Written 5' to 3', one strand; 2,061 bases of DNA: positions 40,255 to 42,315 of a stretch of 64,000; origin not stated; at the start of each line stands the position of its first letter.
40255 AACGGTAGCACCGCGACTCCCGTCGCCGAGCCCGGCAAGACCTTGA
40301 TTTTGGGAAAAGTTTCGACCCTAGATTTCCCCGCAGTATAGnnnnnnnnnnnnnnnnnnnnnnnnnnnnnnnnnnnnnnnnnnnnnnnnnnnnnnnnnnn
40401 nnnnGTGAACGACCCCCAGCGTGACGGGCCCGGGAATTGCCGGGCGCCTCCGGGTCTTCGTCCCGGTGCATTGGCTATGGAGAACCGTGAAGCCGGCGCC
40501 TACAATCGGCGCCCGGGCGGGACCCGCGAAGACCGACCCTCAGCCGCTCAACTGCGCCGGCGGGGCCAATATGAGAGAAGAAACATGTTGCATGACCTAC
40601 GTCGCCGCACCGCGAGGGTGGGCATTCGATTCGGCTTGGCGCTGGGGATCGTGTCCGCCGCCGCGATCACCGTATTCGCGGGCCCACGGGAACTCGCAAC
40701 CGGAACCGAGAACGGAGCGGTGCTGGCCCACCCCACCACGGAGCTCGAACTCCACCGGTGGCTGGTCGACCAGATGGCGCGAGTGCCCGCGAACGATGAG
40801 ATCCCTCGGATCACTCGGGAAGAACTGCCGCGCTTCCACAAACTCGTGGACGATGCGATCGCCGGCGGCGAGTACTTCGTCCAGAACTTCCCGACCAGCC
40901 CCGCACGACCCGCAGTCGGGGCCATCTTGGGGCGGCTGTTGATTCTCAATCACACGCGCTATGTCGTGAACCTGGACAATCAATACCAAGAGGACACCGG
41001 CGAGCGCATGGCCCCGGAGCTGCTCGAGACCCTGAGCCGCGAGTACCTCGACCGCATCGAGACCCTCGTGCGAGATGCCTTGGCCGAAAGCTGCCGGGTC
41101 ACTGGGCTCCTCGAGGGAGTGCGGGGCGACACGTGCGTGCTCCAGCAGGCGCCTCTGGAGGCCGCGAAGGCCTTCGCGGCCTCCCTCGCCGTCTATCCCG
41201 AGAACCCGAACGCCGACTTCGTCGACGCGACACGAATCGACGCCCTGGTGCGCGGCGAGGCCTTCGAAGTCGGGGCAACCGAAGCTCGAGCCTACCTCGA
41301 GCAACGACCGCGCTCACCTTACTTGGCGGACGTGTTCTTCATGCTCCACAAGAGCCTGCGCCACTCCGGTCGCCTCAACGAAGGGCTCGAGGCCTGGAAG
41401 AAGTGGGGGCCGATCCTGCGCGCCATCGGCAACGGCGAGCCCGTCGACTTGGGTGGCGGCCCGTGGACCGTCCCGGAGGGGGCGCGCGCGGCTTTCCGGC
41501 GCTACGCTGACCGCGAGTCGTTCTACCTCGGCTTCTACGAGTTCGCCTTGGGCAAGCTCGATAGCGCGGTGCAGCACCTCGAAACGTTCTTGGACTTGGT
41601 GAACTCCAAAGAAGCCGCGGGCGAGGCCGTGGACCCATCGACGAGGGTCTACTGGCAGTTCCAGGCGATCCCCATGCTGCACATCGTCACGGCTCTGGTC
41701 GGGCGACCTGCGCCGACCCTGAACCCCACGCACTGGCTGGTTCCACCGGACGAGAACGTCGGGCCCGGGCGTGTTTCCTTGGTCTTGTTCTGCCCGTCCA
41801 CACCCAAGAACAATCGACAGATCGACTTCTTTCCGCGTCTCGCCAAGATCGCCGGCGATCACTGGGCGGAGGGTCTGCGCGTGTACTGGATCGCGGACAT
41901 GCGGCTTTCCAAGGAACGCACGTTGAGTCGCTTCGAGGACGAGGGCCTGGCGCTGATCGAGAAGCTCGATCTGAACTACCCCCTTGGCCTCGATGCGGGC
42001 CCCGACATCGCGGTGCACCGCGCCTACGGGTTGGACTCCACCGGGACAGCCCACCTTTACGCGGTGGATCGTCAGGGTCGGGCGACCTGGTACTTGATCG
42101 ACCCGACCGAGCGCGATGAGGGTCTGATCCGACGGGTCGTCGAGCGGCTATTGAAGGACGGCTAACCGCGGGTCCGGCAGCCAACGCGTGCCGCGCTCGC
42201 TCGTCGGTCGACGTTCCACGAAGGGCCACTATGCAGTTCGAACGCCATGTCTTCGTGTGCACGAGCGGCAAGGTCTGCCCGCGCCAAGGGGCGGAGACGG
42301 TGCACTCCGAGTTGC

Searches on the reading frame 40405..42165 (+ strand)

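Call 11: search_protein_families(library=pfam, proteins=[window:40405-42165:+], max_evalue=0.01)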
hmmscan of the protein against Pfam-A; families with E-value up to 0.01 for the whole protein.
window:40405-42165:+ (586 aa): 2 families
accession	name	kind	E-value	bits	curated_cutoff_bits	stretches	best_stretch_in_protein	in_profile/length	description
PF07719.23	TPR_2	-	0.0021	18.5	27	0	373-398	5-30/34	Tetratricopeptide repeat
PF13525.12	YfiO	-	0.0082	16.4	25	0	251-317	22-88/203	Outer membrane lipoprotein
